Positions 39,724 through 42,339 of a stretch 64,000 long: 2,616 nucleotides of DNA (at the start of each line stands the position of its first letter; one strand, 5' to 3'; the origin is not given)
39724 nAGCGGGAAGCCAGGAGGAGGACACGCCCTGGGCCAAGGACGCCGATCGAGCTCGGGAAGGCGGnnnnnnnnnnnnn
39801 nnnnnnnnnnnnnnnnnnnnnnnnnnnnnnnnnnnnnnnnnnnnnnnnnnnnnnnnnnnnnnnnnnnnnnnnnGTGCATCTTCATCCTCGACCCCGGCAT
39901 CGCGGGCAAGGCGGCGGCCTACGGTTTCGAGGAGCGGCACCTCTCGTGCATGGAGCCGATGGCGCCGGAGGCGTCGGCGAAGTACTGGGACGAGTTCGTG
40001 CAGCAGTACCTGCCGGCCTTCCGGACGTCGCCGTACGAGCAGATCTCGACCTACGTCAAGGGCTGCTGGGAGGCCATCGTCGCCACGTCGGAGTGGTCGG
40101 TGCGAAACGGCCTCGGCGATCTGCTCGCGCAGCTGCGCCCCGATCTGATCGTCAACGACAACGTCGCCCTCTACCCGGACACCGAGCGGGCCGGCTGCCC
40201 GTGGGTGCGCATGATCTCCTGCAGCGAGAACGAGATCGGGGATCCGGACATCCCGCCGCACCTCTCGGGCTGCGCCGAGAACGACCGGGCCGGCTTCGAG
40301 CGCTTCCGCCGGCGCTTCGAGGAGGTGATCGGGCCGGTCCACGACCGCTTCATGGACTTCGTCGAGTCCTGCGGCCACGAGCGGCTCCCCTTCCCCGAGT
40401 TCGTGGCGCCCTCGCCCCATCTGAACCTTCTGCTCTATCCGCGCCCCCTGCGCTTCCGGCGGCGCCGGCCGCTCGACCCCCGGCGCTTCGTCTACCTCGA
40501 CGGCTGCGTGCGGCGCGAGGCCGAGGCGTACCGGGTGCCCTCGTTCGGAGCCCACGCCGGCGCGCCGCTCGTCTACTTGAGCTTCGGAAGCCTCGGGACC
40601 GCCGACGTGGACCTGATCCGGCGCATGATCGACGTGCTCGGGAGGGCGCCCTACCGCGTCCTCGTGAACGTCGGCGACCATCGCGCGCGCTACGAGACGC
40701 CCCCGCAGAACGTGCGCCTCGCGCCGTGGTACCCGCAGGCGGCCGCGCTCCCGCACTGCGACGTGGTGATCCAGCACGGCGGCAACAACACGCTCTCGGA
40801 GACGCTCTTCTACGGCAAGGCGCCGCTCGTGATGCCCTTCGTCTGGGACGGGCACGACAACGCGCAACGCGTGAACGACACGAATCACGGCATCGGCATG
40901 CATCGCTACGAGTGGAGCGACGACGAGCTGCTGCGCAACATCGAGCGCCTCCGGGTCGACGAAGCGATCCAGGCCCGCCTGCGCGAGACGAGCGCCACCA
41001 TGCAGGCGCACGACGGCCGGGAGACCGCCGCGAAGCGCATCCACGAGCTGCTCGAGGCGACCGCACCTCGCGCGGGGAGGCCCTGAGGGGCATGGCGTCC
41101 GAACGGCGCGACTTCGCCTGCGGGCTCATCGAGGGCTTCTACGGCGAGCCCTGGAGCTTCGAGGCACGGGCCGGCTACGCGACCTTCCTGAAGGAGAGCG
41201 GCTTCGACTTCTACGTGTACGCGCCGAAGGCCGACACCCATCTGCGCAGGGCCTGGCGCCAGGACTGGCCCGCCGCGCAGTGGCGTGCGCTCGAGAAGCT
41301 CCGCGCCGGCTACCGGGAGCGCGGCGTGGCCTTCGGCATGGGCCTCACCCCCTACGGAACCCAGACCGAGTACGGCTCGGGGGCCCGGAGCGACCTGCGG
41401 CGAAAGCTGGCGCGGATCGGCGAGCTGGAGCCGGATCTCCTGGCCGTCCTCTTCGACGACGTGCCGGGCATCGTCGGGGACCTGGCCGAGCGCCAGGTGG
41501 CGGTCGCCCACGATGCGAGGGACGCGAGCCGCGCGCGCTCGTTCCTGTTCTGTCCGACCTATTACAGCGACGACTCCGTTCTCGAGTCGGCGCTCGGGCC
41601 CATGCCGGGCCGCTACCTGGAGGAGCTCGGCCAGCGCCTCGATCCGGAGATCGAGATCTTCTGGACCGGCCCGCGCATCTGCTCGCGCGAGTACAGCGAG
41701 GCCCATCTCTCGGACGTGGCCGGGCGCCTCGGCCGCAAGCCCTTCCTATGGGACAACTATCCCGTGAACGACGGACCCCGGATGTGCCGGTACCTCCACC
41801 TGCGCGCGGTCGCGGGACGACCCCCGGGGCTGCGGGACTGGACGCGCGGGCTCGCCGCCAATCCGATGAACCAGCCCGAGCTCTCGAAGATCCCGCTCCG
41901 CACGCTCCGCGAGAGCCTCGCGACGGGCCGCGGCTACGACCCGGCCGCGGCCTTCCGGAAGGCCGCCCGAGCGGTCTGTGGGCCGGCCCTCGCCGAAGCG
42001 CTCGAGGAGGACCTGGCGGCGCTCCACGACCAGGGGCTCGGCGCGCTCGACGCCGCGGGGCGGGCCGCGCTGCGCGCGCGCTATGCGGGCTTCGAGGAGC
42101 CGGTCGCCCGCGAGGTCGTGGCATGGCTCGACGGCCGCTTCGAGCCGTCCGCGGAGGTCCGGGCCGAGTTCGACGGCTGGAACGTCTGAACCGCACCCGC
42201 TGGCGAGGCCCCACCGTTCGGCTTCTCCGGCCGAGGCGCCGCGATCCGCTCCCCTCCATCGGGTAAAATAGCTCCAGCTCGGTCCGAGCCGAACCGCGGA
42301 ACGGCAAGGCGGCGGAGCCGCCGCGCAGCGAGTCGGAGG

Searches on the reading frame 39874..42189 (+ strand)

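Call 13: search_protein_families(library=pfam, proteins=[window:39874-42189:+], max_evalue=0.01)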
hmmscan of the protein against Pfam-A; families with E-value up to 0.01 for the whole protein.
window:39874-42189:+ (771 aa): 1 family
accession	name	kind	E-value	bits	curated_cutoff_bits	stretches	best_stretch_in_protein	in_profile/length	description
PF07555.19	NAGidase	-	1.7e-59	202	25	1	416-711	1-291/295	beta-N-acetylglucosaminidase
